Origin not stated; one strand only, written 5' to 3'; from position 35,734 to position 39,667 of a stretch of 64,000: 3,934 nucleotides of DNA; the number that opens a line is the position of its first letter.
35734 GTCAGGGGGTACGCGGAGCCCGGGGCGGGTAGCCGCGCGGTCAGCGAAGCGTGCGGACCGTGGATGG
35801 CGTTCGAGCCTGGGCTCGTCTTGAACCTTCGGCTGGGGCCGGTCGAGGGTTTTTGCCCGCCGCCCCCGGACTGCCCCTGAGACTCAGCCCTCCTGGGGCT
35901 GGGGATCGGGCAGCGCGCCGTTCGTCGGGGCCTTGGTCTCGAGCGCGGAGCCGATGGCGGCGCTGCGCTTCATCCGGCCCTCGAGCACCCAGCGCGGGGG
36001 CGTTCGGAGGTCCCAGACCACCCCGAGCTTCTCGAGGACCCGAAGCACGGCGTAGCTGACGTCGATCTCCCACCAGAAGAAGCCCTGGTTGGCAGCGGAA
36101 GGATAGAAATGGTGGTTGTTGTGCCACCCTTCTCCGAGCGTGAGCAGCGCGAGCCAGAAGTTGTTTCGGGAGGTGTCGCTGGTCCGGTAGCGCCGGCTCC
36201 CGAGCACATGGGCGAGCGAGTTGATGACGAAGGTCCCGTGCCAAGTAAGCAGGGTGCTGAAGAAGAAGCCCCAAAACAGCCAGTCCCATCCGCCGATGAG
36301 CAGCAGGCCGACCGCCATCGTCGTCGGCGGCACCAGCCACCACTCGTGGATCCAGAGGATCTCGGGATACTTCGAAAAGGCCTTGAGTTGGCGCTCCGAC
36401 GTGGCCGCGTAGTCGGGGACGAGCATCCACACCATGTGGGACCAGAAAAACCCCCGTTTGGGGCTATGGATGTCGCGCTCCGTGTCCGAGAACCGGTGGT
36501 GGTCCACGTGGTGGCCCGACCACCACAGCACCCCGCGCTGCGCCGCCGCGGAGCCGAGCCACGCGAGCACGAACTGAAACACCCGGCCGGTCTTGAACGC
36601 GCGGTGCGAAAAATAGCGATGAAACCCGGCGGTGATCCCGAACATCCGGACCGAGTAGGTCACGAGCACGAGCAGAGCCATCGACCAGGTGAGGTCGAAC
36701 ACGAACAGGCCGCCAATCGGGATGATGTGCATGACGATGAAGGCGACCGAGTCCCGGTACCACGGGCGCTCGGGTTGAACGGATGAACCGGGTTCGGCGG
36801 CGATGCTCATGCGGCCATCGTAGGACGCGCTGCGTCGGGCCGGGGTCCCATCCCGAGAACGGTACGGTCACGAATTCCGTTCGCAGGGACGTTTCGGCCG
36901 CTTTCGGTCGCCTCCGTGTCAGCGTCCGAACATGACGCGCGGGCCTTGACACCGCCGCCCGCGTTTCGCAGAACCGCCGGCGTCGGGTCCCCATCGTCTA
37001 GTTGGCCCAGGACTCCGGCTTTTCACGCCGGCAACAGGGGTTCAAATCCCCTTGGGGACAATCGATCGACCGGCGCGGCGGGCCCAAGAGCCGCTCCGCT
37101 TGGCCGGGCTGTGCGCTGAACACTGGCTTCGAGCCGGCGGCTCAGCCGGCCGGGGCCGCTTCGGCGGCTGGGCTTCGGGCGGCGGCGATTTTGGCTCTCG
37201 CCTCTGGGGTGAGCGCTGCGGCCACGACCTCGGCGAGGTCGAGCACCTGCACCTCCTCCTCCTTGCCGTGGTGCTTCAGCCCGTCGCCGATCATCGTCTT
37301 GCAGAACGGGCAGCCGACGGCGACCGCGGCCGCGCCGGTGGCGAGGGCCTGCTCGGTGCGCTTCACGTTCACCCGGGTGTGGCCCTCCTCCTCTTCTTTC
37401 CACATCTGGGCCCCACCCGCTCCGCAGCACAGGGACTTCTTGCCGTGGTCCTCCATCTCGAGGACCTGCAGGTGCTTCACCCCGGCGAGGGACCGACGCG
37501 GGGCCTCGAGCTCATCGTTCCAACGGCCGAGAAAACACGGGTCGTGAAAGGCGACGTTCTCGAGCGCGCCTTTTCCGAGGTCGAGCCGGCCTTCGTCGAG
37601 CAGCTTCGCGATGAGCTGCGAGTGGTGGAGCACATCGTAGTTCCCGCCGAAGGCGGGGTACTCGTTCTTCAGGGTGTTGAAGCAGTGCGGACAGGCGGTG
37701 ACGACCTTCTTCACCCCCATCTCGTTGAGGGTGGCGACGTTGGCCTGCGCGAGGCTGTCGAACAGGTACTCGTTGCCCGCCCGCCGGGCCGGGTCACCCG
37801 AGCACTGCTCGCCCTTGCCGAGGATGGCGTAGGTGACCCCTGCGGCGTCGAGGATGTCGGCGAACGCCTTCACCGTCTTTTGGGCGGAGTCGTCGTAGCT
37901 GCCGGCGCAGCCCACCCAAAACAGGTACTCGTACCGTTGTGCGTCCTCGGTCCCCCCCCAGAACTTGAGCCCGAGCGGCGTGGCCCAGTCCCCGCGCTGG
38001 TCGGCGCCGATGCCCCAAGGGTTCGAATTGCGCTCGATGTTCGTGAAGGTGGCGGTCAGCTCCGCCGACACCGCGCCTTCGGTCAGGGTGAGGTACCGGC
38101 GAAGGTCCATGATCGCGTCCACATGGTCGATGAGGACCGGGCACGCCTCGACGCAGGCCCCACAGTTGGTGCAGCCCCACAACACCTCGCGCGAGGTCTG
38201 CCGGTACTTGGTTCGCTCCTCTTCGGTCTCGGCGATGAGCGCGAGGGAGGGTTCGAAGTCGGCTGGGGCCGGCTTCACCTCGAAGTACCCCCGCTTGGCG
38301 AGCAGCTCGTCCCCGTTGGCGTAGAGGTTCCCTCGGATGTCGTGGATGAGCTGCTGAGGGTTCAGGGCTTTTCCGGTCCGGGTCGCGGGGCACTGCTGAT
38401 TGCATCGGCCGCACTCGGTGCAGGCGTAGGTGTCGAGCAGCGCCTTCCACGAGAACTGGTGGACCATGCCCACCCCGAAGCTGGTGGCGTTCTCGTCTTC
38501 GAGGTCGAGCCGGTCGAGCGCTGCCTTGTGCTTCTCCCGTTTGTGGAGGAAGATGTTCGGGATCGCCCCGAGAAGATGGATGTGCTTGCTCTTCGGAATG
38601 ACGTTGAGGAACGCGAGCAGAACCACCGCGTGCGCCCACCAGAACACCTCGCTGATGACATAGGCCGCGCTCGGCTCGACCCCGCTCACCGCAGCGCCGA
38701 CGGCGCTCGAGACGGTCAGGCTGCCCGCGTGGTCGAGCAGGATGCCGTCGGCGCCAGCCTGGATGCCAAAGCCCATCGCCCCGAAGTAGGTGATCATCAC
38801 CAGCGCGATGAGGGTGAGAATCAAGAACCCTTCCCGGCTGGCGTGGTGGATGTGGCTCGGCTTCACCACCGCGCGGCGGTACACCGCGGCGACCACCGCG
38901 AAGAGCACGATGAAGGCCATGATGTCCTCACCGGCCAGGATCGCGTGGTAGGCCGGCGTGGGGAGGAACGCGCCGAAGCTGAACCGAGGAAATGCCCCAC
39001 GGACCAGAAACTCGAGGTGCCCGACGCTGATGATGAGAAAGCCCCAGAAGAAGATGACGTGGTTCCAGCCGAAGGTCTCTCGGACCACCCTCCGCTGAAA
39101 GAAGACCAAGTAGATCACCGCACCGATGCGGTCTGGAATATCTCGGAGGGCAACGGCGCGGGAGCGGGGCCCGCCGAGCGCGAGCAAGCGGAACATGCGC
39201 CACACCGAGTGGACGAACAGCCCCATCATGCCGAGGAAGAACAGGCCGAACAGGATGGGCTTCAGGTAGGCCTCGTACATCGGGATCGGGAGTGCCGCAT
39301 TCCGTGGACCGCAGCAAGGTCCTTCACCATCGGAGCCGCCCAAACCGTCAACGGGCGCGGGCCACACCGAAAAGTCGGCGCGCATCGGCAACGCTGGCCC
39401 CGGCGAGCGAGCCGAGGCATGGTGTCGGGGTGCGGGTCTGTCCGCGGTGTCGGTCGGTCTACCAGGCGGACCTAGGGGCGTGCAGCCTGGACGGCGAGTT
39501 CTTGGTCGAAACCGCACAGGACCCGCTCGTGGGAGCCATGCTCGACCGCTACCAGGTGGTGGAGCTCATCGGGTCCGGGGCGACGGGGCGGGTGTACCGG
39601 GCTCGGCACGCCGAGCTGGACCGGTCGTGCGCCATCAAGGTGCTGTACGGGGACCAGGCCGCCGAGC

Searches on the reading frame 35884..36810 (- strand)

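Call 28: search_protein_families(library=pfam, proteins=[window:35884-36810:-], max_evalue=0.001)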
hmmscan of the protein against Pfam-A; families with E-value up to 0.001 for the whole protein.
window:35884-36810:- (308 aa): 1 family
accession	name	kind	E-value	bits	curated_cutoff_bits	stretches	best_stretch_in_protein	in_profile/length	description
PF00487.30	FA_desaturase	-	1.6e-20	74.4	29.7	1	41-239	2-226/253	Fatty acid desaturase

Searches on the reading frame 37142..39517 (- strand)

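Call 28: search_protein_families(library=pfam, proteins=[window:37142-39517:-], max_evalue=0.001)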
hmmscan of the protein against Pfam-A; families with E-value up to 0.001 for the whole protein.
window:37142-39517:- (791 aa): 9 families
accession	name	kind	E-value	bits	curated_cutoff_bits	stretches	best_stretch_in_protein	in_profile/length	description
PF02754.22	CCG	-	1.5e-33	115.2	20.6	2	531-617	1-85/85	Cysteine-rich domain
PF13237.11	Fer4_10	-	2.2e-11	43.9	25.5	1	361-460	4-53/53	4Fe-4S dicluster domain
PF13187.11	Fer4_9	-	2.9e-09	37.3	27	1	365-461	1-49/52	4Fe-4S dicluster domain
PF13183.11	Fer4_8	-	3.4e-08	34.3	27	1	364-461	3-66/68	4Fe-4S dicluster domain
PF12838.12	Fer4_7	-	4.1e-08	34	27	0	440-461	29-50/52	4Fe-4S dicluster domain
PF13534.11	Fer4_17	-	9.5e-08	32.9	22.2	0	449-477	2-30/61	4Fe-4S dicluster domain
PF12797.12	Fer4_2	-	3.5e-06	27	24.5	0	448-461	9-22/22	4Fe-4S binding domain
PF13484.11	Fer4_16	-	6e-05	24.2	30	0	440-460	43-64/66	4Fe-4S double cluster binding domain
PF00037.32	Fer4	-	0.00059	20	21.1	0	449-461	8-20/24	4Fe-4S binding domain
